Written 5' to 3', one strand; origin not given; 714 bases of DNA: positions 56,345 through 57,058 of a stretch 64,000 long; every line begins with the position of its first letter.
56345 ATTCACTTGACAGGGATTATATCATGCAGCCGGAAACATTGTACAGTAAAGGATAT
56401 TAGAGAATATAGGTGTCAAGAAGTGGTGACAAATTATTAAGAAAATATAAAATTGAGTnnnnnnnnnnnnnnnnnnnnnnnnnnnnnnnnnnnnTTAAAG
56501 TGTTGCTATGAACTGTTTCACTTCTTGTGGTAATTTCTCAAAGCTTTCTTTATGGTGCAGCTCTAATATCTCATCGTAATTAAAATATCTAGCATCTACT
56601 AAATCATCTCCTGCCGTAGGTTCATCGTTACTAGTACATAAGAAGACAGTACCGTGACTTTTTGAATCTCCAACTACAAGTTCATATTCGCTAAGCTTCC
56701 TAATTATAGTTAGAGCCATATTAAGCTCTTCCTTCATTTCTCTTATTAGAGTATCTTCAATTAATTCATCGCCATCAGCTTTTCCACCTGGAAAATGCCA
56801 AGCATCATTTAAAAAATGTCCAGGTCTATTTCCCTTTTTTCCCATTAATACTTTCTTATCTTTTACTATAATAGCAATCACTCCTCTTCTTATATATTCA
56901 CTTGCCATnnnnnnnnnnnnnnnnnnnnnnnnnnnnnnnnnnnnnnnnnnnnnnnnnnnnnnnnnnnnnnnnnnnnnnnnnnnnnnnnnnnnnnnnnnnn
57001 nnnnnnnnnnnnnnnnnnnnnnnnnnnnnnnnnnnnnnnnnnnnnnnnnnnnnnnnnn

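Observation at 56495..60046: Six-gene minus-strand operon made only of nucleotide-processing enzymes: wHTH-NUDIX, YfbR-like HD, NUDIX, APH-like kinase, NDT, NUDIX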

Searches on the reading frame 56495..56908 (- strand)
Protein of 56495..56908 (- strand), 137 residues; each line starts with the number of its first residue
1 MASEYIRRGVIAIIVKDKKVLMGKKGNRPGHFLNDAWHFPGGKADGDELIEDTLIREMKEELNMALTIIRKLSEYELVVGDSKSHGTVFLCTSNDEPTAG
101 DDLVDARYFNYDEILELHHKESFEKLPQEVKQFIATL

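Call 3: search_protein_families(library=pfam, proteins=[window:56495-56908:-], max_evalue=0.01)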
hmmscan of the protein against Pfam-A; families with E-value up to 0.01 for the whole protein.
window:56495-56908:- (137 aa): 3 families
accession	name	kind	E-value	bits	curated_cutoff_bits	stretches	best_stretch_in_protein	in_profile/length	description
PF00293.34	NUDIX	-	2.9e-15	56.9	21.1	1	7-121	3-126/134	NUDIX domain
PF14815.12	NUDIX_4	-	0.00053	20.2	35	1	11-121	2-105/113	NUDIX domain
PF22327.2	Nudt16-like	-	0.0087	16.5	27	0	39-70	37-69/161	U8 snoRNA-decapping enzyme-like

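Call 4: search_protein_families(library=ncbifam, proteins=[window:56495-56908:-], max_evalue=0.01)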
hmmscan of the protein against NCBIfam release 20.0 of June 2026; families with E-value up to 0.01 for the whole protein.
window:56495-56908:- (137 aa): 19 families
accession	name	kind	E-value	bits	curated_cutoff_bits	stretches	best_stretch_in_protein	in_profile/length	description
NF006530.0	PRK08999.1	equivalog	3.3e-10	39.5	245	1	10-76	9-74/315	Nudix family hydrolase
NF007834.0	PRK10546.1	equivalog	2.2e-08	34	156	1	10-71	7-66/135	pyrimidine (deoxy)nucleoside triphosphate diphosphatase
NF008044.0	PRK10776.1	equivalog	4.2e-07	29.9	148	1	30-96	26-92/130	8-oxo-dGTP diphosphatase MutT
TIGR00586.1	mutt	equivalog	2.5e-06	27.5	97.9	1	11-75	9-72/129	8-oxo-dGTP diphosphatase MutT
NF041652.1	Nud_hyd_Dein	equivalog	2.6e-06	27.7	200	1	9-120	17-133/152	Nudix hydrolase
NF003785.0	PRK05379.1-1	equivalog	3e-06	26.7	418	1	11-68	207-261/347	bifunctional nicotinamide-nucleotide adenylyltransferase/Nudix hydroxylase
NF001938.0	PRK00714.1-5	equivalog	2.2e-05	23.9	116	1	9-66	15-76/172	RNA pyrophosphohydrolase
NF012016.0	PRK15472.1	equivalog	2.4e-05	24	95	1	9-68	6-64/141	nucleoside triphosphatase NudI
NF001937.0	PRK00714.1-4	equivalog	3.6e-05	23.4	139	1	7-69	8-65/161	RNA pyrophosphohydrolase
NF003788.0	PRK05379.1-5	equivalog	0.00016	21.1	354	1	12-67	218-270/351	bifunctional nicotinamide-nucleotide adenylyltransferase/Nudix hydroxylase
NF001936.0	PRK00714.1-3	equivalog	0.00026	20.9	118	1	7-64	7-64/155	RNA pyrophosphohydrolase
NF011963.0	PRK15434.1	subfamily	0.00026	20.7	146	1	15-68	24-76/159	GDP-mannose mannosyl hydrolase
TIGR02705.1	nudix_YtkD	equivalog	0.00029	20.4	154.4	1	37-83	47-93/156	RNA deprotection pyrophosphohydrolase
NF003787.0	PRK05379.1-4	equivalog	0.00059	18.9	449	1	10-66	211-264/346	bifunctional nicotinamide-nucleotide adenylyltransferase/Nudix hydroxylase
NF003786.0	PRK05379.1-2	equivalog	0.0015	17.7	397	1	10-64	221-272/354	bifunctional nicotinamide-nucleotide adenylyltransferase/Nudix hydroxylase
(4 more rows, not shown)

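Call 26: search_protein_families(library=padloc, proteins=[window:56495-56908:-], max_evalue=0.01)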
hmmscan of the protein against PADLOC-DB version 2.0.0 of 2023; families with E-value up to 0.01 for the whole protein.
window:56495-56908:- (137 aa): 1 family
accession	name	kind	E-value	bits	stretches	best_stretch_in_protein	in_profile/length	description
PDLC04899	PDC-S07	-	5e-17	59.8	1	10-119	10-117/135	-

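Call 78: search_solved_structures(query=window:56495-56908:-, max_evalue=0.00001)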
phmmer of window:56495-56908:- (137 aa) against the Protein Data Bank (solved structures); distinct sequences matched with E-value up to 0.00001: 4.
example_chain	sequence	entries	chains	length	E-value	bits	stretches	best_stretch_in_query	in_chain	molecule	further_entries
5x1x_A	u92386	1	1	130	8.6e-08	35.6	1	10-98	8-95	Mutator mutT protein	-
3ees_A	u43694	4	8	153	7.4e-06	29.4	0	11-66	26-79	Probable pyrophosphohydrolase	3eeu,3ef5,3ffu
3id9_A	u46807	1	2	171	7.4e-06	29.4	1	9-71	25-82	MutT/NUDIX family protein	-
2fml_A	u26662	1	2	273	8e-06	29.2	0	27-113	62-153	MutT/nudix family protein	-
